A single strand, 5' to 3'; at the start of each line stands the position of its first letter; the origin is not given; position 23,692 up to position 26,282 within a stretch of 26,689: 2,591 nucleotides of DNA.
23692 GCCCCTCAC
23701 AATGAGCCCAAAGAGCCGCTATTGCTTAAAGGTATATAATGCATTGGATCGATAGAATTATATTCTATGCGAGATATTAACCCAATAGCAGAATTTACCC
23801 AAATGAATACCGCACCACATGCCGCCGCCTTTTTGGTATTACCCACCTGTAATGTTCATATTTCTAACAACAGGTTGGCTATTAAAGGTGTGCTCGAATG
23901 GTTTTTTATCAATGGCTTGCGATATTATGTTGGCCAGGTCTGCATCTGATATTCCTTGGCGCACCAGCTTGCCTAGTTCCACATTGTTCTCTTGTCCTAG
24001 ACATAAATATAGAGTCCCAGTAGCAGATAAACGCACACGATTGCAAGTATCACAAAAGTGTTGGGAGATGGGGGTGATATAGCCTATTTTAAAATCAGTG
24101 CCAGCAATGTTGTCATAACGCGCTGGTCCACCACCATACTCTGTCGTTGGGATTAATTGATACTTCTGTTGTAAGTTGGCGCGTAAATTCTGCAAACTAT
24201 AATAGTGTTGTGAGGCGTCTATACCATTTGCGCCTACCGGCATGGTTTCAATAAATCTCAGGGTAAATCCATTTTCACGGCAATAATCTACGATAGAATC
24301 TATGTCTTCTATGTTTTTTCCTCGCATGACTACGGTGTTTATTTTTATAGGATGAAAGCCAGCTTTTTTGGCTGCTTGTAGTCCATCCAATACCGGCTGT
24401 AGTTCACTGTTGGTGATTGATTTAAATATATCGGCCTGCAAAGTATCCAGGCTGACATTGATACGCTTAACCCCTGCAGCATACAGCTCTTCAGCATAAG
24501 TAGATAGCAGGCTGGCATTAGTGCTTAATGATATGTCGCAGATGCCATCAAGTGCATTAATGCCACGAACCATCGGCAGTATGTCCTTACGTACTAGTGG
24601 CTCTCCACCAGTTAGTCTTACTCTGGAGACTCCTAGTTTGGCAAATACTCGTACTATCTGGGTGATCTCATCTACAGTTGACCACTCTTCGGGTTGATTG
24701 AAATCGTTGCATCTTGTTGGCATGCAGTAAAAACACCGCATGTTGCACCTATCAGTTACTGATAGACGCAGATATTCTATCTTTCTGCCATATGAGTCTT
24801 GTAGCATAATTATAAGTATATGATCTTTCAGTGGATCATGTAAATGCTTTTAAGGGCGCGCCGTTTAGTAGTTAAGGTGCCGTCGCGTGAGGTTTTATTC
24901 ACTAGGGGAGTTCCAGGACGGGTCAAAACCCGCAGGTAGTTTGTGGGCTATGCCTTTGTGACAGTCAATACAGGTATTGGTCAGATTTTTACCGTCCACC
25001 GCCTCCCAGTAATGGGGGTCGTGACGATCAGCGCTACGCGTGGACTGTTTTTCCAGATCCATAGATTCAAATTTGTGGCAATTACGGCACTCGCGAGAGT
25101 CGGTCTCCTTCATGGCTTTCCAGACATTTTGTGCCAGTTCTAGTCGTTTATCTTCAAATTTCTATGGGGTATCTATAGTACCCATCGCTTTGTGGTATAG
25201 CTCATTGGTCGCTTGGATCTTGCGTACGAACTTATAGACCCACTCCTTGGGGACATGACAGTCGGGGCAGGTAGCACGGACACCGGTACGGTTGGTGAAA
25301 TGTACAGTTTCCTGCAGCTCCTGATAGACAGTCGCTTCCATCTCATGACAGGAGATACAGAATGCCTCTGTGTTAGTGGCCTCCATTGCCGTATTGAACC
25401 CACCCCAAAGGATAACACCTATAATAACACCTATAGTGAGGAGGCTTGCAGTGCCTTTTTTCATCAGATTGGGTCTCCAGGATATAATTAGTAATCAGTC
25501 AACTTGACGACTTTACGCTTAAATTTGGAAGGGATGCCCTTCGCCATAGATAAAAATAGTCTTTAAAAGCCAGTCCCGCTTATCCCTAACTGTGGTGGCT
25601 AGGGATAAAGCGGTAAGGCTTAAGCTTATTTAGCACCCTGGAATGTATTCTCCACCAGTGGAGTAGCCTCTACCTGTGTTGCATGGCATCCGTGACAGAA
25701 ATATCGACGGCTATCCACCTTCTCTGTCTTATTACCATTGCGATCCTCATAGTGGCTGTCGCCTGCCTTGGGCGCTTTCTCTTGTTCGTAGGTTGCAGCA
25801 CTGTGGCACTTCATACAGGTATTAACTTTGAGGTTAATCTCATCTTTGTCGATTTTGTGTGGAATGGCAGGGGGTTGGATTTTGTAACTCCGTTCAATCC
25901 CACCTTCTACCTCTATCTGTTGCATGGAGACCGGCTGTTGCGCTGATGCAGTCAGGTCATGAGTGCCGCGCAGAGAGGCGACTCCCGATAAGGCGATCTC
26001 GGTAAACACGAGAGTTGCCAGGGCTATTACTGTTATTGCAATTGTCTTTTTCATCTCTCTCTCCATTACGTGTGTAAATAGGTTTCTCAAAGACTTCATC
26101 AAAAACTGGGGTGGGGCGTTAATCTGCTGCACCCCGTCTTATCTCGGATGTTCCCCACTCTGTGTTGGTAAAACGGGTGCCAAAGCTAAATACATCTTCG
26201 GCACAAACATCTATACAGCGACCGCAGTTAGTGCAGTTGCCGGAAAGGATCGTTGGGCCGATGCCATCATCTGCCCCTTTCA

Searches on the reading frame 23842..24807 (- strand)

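Call 73: search_protein_families(library=pfam, proteins=[window:23842-24807:-], max_evalue=0.001)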
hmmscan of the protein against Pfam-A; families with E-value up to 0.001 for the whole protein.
window:23842-24807:- (322 aa): 3 families
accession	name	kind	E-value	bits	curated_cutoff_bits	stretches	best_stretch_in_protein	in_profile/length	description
PF06463.18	Mob_synth_C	-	1.1e-34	119.5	37.4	1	182-307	2-127/128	Molybdenum Cofactor Synthesis C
PF04055.27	Radical_SAM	-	5.2e-31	108.5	29.5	1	16-175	2-165/166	Radical SAM superfamily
PF13353.11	Fer4_12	-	1.4e-06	29.1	22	1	20-99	14-93/137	4Fe-4S single cluster domain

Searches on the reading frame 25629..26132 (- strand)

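Call 73: search_protein_families(library=pfam, proteins=[window:25629-26132:-], max_evalue=0.001)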
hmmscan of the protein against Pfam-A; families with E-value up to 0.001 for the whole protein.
window:25629-26132:- (168 aa): 2 families
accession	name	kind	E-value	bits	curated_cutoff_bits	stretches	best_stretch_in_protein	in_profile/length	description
PF03892.19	NapB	-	6.3e-38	130.2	25.1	1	49-165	10-126/127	Nitrate reductase cytochrome c-type subunit (NapB)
PF14522.11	Cytochrome_C7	-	0.00039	20.6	24.8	1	99-155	9-53/67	Cytochrome c7 and related cytochrome c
